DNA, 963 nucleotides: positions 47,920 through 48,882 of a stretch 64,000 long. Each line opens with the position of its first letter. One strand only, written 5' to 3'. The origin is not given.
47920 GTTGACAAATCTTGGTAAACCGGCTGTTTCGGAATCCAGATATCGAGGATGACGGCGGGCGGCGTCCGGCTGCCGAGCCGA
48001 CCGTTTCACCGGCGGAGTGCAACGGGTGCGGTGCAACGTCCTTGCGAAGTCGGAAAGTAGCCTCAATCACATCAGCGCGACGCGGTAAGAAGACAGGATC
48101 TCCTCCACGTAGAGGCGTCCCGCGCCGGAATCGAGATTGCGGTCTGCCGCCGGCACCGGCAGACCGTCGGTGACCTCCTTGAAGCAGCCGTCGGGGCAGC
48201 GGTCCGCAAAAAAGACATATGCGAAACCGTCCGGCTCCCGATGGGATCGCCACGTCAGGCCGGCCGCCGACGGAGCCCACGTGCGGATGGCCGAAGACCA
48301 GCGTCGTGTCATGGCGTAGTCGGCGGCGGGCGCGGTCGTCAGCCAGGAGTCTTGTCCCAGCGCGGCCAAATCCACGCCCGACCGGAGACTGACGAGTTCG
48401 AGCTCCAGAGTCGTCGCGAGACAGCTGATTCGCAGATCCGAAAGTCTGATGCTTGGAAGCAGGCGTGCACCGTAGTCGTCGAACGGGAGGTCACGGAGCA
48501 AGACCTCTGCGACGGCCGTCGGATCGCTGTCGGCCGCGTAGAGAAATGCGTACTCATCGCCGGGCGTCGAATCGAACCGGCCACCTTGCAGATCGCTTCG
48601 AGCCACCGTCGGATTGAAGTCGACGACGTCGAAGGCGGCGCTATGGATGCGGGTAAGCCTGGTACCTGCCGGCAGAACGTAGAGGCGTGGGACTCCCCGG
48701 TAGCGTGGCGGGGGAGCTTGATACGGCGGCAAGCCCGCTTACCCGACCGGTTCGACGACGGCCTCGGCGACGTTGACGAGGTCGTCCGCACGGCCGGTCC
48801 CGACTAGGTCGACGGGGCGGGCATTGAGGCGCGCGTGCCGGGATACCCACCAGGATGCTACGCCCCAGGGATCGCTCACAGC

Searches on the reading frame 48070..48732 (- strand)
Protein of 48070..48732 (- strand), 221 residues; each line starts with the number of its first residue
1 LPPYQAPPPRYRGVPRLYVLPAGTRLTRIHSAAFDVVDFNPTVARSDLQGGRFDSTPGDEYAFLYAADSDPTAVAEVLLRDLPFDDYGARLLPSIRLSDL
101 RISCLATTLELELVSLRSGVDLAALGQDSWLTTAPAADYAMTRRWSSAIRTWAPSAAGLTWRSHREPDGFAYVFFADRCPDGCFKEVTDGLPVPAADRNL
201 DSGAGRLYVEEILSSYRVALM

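Call 79: search_protein_families(library=pfam, proteins=[window:48070-48732:-], max_evalue=0.001)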
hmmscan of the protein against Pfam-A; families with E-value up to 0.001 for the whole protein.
window:48070-48732:- (221 aa): 1 family
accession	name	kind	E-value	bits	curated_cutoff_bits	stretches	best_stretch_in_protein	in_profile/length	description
PF08808.17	RES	-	1.8e-19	70.8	23.2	1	26-182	2-142/157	RES domain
